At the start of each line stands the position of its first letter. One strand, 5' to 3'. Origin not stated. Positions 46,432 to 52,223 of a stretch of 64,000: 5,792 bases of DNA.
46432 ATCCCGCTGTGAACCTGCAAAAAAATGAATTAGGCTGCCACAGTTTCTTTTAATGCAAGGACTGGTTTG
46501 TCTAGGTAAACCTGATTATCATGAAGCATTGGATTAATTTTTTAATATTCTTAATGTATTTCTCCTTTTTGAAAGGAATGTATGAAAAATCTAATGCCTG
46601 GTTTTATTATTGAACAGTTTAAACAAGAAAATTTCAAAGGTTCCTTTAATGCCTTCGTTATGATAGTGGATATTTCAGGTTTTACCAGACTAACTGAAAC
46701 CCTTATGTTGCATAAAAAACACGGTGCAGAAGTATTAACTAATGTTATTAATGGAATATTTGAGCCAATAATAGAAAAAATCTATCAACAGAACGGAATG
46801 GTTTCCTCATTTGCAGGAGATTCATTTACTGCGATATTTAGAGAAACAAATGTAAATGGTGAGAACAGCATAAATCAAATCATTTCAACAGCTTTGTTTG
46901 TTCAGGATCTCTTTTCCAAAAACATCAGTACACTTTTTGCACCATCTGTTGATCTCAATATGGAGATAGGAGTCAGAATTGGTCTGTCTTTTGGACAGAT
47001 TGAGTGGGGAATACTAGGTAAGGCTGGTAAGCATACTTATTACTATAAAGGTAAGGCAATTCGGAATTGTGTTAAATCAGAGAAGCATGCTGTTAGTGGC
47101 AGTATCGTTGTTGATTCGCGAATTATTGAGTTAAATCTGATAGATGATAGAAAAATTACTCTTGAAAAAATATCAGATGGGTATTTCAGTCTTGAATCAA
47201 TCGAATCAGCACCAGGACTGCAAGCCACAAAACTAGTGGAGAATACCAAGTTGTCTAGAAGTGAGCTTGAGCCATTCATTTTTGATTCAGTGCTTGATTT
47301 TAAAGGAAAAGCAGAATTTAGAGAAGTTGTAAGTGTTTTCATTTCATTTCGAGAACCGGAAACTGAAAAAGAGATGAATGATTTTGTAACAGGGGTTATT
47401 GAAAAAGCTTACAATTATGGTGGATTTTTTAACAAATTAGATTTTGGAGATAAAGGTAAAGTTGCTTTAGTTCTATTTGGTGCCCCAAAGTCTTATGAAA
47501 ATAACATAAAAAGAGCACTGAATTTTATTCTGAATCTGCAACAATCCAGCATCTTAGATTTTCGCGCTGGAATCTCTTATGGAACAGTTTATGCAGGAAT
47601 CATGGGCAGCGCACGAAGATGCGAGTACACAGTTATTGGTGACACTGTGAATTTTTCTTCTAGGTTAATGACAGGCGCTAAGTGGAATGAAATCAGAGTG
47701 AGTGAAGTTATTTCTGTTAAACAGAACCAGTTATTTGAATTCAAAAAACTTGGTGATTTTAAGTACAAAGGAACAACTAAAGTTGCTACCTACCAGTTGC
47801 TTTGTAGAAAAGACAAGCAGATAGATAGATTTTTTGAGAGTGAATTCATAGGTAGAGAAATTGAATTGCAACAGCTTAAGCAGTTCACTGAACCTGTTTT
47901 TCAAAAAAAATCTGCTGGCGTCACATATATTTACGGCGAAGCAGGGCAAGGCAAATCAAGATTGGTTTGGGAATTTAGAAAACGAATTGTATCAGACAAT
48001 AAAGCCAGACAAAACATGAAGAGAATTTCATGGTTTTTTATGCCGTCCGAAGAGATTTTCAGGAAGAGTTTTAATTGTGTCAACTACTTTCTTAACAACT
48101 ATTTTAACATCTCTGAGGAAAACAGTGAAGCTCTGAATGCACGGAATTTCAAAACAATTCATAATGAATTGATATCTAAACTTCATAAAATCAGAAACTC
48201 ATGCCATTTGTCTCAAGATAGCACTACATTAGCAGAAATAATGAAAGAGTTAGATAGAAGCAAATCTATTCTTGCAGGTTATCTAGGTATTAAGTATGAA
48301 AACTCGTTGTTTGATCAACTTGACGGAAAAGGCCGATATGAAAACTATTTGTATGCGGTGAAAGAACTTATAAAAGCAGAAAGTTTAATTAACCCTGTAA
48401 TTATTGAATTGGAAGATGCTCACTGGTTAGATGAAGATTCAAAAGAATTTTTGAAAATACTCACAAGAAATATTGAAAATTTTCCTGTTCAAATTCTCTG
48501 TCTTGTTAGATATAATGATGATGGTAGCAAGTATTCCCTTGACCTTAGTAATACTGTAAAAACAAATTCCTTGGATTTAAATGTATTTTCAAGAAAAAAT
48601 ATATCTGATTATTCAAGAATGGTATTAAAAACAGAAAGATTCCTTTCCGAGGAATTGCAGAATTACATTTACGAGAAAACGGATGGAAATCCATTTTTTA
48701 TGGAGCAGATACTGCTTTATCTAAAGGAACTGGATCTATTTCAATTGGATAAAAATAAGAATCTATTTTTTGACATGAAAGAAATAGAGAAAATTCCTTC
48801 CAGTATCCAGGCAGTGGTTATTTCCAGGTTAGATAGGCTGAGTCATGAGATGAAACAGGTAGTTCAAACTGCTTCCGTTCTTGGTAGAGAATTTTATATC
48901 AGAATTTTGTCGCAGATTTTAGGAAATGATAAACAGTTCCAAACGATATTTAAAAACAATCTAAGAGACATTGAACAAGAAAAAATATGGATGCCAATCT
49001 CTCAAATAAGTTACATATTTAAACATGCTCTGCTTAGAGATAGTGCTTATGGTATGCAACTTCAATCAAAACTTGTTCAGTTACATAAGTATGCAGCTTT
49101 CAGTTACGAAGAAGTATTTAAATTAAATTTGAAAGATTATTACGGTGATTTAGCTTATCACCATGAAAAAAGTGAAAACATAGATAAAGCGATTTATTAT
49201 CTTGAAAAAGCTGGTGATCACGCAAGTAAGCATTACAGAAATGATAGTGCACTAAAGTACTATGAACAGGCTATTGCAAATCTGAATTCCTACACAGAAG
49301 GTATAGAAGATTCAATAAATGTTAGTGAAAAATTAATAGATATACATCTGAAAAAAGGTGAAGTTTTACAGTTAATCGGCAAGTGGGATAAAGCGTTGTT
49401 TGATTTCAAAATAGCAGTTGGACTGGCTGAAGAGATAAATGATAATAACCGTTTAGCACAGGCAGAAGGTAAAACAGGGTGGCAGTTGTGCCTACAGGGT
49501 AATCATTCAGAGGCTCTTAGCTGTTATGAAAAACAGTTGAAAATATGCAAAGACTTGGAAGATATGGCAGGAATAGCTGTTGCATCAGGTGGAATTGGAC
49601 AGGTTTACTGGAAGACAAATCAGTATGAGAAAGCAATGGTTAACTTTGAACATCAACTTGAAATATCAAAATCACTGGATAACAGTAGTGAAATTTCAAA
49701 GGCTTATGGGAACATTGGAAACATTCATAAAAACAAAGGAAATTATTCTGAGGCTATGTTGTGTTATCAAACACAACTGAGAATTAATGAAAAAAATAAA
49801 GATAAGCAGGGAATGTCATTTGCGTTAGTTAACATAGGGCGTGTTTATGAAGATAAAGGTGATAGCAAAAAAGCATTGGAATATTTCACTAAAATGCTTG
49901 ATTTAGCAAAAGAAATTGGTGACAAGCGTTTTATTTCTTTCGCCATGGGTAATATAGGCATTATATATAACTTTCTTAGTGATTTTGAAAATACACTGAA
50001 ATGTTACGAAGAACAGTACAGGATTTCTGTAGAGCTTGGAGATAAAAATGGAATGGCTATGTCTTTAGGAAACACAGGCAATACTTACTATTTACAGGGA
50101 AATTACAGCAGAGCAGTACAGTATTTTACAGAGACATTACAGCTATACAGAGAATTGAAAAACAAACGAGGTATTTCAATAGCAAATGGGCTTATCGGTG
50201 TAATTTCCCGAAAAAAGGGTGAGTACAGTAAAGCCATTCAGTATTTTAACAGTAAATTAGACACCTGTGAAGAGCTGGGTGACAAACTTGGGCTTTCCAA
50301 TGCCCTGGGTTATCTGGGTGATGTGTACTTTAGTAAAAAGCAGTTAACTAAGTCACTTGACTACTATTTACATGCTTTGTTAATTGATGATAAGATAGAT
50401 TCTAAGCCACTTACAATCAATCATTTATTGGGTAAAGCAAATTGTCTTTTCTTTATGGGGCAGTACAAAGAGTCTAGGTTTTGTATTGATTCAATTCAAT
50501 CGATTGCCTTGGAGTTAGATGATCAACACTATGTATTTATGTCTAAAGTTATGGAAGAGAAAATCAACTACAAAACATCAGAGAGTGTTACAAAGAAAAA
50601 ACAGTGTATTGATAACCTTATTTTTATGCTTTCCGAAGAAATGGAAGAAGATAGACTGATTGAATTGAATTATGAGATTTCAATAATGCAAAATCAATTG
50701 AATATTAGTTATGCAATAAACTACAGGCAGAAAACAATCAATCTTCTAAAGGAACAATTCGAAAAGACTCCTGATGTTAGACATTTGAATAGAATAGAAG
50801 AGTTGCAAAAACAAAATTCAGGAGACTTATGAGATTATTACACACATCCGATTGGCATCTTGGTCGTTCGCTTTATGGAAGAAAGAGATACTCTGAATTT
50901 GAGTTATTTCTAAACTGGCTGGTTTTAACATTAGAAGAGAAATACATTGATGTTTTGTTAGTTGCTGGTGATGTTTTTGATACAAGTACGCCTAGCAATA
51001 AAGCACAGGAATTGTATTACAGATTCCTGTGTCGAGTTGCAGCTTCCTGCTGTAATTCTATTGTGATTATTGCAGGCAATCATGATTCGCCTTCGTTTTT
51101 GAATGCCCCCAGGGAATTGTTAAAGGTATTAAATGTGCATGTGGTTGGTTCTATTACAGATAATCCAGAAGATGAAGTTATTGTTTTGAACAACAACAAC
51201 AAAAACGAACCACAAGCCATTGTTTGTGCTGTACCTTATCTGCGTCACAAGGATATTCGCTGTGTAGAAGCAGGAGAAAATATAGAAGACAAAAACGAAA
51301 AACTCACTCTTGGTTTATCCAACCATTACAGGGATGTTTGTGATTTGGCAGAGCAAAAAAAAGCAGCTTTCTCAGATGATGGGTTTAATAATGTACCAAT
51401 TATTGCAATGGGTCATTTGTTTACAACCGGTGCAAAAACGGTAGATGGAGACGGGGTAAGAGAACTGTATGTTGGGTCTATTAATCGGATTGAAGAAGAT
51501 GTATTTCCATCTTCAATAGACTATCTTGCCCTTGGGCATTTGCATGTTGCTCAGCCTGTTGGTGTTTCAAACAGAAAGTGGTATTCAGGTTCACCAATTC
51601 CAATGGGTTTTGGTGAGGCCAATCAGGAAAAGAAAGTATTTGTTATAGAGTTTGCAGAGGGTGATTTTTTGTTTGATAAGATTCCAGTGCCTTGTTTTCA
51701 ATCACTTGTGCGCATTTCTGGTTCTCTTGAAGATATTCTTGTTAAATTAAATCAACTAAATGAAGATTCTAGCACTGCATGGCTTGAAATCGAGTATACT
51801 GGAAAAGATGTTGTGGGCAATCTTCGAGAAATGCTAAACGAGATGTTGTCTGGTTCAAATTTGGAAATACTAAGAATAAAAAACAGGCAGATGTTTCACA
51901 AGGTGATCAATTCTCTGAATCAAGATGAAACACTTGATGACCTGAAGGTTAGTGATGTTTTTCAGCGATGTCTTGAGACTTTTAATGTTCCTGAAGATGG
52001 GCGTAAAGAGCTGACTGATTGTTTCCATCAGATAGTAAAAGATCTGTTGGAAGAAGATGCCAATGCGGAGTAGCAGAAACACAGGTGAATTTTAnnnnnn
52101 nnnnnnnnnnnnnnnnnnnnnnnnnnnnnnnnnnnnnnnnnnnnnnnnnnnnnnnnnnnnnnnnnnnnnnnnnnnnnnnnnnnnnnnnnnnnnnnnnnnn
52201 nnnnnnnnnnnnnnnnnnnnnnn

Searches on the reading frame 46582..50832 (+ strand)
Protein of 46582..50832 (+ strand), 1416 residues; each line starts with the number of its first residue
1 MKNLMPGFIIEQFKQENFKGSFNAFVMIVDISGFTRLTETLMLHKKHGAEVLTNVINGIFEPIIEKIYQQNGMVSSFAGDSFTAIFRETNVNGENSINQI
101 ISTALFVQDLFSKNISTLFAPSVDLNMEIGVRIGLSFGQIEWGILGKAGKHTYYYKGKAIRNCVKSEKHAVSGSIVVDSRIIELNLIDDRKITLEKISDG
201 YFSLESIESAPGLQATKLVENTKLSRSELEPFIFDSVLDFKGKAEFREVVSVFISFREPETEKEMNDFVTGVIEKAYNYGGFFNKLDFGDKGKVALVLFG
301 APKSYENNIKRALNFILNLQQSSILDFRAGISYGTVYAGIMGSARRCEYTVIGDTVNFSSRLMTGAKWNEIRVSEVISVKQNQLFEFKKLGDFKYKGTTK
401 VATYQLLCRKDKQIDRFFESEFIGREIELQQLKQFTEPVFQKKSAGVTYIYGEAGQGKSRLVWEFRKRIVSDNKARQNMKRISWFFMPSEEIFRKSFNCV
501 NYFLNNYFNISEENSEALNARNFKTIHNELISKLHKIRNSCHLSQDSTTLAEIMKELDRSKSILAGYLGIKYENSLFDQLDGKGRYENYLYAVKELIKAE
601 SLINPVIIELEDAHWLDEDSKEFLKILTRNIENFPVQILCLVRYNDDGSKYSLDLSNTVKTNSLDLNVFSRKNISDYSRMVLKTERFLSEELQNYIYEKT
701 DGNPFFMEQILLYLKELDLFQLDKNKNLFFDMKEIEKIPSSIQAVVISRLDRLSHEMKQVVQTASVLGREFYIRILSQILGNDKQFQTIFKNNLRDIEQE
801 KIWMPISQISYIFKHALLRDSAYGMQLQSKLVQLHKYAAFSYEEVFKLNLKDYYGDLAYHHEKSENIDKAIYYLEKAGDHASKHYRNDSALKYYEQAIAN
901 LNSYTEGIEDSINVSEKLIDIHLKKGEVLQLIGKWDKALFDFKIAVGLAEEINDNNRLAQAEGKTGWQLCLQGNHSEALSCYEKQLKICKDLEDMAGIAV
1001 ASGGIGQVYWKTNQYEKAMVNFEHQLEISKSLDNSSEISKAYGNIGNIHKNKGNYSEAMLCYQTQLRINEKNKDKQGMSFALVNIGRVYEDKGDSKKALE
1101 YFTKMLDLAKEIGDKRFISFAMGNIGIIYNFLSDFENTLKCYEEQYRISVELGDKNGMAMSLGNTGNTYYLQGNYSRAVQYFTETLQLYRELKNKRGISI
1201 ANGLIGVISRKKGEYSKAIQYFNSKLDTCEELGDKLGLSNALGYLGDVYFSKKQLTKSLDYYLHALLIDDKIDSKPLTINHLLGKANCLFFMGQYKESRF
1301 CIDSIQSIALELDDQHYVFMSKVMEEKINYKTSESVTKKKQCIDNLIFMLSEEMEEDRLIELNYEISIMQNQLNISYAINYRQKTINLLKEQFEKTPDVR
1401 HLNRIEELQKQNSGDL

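Call 66: search_protein_families(library=pfam, proteins=[window:46582-50832:+], max_evalue=0.00001)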
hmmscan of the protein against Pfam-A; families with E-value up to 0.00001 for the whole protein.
window:46582-50832:+ (1416 aa): 13 families
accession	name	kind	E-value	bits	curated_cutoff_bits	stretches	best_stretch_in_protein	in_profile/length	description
PF13424.12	TPR_12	-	5.1e-49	164.8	30.1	5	1121-1191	5-77/77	Tetratricopeptide repeat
PF00515.34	TPR_1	-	1e-35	120.5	27.8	0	1040-1072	2-34/34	Tetratricopeptide repeat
PF07719.23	TPR_2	-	8.4e-32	107.1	27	0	1162-1190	4-32/34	Tetratricopeptide repeat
PF13176.12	TPR_7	-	2.2e-30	102.5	27.9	0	1081-1115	1-35/36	Tetratricopeptide repeat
PF13181.12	TPR_8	-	8.2e-23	79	25.7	0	1040-1072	2-34/34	Tetratricopeptide repeat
PF00211.25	Guanylate_cyc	-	7.3e-21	75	21.9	2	320-406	95-181/183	Adenylate and Guanylate cyclase catalytic domain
PF13374.12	TPR_10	-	5.5e-15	55.3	27.5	0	1159-1192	2-35/42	Tetratricopeptide repeat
PF13191.12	AAA_16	-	7e-15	56.4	32.6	1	421-633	1-161/167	AAA ATPase domain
PF13414.12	TPR_11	-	7.2e-09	35.6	26.8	0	1046-1072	1-27/42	TPR repeat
PF17874.7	TPR_MalT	-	6.1e-08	32.8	45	0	1007-1117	9-118/336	MalT-like TPR region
PF13432.12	TPR_16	-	1.6e-07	32.1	32.7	0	1166-1224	4-56/65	Tetratricopeptide repeat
PF13428.12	TPR_14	-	1.7e-06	28.6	23.5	0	1084-1109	6-31/44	Tetratricopeptide repeat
PF14938.12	SNAP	-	2.1e-06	27.9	25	0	935-1064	51-180/282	Soluble NSF attachment protein, SNAP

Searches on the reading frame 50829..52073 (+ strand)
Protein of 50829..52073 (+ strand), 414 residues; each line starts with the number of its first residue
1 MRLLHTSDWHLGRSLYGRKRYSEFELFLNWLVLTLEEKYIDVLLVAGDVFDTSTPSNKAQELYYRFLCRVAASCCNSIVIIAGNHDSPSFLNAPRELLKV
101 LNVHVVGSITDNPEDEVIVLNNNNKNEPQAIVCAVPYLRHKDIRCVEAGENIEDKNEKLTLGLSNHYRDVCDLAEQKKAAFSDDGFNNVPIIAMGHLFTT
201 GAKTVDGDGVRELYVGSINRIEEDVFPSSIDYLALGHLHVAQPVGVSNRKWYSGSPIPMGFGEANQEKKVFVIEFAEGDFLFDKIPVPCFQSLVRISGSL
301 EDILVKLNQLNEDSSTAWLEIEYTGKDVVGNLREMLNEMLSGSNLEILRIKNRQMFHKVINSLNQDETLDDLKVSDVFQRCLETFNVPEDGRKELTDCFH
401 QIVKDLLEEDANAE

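Call 66: search_protein_families(library=pfam, proteins=[window:50829-52073:+], max_evalue=0.00001)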
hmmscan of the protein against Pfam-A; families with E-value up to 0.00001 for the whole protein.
window:50829-52073:+ (414 aa): 2 families
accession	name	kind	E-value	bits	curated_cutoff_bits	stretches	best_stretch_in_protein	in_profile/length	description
PF00149.33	Metallophos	-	1.3e-14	55.5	21.5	1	1-240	1-190/191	Calcineurin-like phosphoesterase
PF12320.13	SbcD_C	-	1.4e-14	54.7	24.4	1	289-383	1-91/94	Type 5 capsule protein repressor C-terminal domain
